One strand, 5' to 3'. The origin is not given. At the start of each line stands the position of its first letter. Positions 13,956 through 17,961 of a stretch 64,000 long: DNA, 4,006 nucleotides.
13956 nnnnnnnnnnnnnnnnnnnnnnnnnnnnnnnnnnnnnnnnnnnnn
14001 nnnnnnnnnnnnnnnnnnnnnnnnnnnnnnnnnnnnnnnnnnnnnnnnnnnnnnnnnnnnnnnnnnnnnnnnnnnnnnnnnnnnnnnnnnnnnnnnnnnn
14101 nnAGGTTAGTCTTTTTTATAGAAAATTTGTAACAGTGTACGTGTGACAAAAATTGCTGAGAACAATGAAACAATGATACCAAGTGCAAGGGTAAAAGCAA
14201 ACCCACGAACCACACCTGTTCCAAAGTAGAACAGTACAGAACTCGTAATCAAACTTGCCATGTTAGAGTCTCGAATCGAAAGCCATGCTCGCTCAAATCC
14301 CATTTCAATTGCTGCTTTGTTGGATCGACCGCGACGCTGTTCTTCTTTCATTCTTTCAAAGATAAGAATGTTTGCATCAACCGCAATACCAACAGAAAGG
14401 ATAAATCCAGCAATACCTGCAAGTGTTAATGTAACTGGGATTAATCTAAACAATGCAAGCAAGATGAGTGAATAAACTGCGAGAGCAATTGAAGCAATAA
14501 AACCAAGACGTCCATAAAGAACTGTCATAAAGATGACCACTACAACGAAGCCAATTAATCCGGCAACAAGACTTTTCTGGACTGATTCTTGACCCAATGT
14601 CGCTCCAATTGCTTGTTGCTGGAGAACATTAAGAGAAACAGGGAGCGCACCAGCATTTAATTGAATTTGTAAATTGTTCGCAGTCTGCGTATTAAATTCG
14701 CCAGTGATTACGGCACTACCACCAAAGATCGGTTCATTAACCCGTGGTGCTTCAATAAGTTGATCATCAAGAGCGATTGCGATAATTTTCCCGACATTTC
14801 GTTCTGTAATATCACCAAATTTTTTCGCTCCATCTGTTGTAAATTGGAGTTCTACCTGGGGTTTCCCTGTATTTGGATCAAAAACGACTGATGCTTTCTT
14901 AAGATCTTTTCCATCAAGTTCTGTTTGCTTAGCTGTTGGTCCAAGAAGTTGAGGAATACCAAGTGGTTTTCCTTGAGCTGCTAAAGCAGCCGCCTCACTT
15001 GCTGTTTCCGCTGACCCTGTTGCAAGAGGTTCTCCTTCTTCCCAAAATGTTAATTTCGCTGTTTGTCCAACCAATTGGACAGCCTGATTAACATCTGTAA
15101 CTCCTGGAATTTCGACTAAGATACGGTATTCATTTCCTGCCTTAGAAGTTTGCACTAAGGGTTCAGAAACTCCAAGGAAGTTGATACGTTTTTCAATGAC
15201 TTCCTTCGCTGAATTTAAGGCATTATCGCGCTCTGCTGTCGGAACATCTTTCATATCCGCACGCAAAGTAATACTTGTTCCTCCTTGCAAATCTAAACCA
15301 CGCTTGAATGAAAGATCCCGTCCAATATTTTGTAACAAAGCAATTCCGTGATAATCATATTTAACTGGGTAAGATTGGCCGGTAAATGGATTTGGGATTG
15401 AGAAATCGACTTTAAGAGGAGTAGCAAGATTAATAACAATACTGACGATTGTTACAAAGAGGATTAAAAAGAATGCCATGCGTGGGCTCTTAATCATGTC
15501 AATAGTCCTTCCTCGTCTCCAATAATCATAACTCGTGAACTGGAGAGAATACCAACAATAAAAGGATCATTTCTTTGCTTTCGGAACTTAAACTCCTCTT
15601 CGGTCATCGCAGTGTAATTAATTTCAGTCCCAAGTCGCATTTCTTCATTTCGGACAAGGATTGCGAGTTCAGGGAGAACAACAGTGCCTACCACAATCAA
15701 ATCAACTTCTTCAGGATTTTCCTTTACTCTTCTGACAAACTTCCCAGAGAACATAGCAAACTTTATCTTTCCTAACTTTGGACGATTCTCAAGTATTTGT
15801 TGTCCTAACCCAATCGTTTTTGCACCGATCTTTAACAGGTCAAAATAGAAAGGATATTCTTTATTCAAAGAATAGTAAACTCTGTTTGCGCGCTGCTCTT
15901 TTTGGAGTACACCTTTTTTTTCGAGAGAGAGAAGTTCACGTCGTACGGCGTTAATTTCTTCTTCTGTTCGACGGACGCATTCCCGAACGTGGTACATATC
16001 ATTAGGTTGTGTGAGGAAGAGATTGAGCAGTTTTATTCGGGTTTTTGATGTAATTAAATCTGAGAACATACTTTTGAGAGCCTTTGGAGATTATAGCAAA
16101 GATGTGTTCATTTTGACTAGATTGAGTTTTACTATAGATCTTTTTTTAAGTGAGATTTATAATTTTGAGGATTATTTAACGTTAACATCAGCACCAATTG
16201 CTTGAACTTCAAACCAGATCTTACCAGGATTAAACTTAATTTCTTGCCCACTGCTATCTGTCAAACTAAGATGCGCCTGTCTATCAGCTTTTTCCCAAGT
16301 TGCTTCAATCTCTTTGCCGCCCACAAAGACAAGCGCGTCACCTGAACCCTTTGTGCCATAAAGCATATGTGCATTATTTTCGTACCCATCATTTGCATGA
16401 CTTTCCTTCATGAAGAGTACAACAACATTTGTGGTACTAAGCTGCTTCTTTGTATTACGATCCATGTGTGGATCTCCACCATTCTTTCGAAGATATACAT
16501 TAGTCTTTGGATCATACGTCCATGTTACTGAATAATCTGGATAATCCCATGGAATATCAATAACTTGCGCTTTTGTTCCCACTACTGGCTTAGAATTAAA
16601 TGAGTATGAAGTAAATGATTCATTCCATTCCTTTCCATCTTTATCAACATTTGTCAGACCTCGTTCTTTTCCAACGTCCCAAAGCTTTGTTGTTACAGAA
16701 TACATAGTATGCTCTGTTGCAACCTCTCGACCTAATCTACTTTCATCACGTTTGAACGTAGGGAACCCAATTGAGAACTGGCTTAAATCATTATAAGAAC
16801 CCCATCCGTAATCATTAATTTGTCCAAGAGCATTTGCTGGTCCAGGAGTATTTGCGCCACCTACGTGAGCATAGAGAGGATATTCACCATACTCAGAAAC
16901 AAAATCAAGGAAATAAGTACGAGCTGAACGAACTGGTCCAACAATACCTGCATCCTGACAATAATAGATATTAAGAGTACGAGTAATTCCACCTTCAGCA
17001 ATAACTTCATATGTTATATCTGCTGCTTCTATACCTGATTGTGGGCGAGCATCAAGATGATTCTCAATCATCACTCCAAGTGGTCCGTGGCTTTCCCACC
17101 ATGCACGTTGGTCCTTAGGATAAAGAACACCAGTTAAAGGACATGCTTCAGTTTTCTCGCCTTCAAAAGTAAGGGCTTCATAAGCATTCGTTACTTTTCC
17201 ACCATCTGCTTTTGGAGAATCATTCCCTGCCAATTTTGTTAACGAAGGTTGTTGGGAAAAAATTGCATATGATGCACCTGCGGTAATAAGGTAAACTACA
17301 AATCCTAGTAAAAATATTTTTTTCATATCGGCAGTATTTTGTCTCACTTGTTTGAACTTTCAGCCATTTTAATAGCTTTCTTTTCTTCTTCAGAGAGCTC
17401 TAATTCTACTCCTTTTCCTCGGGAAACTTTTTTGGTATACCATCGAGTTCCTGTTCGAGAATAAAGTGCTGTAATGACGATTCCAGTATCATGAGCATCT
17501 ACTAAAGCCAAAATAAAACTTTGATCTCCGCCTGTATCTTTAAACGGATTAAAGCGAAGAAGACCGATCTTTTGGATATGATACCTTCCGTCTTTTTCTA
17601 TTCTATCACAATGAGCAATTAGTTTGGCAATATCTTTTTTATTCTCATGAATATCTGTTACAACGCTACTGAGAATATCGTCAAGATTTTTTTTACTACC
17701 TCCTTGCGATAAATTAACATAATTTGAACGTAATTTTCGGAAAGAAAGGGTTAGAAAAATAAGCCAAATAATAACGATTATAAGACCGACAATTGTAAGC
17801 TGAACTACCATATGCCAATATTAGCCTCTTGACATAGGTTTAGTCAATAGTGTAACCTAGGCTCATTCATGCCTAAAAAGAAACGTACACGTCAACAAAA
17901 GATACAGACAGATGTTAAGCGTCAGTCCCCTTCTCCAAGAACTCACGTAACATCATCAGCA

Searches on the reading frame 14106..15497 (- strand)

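Call 17: search_protein_families(library=pfam, proteins=[window:14106-15497:-], max_evalue=0.001)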
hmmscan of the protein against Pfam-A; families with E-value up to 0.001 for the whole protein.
window:14106-15497:- (463 aa): 5 families
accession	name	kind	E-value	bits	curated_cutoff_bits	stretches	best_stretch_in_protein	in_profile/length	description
PF22599.2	SecDF_P1_head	-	2.6e-32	111.5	27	1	189-287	16-114/114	SecDF, P1 head subdomain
PF21760.3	SecD_1st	-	1.4e-18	66.5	27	1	95-153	2-57/60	Protein translocase subunit SecDF, P1 domain, N-terminal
PF02355.23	SecD_SecF_C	-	6.6e-15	55.4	20.5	1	288-460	12-187/189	Protein export membrane protein SecD/SecF, C-terminal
PF03176.21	MMPL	-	2.5e-07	30.4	20.5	1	311-451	147-294/333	MMPL family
PF07549.19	Sec_GG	-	0.00045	20.1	20.3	1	65-83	9-27/28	SecD/SecF GG Motif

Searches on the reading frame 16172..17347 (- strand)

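Call 17: search_protein_families(library=pfam, proteins=[window:16172-17347:-], max_evalue=0.001)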
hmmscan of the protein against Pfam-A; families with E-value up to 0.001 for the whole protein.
window:16172-17347:- (391 aa): 2 families
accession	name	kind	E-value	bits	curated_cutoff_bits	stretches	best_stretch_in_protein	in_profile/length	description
PF17479.7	DUF3048_C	-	2.2e-29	102.5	25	1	269-378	5-113/114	Protein of unknown function (DUF3048) C-terminal domain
PF11258.13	DUF3048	-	3.3e-29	102.4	25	1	85-230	12-146/148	Protein of unknown function (DUF3048) N-terminal domain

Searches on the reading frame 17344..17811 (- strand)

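Call 17: search_protein_families(library=pfam, proteins=[window:17344-17811:-], max_evalue=0.001)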
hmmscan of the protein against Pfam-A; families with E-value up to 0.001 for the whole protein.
window:17344-17811:- (155 aa): 1 family
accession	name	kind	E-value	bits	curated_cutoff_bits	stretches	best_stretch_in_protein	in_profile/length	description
PF14584.11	DUF4446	-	2e-38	132.2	27.4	1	2-150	2-149/150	Protein of unknown function (DUF4446)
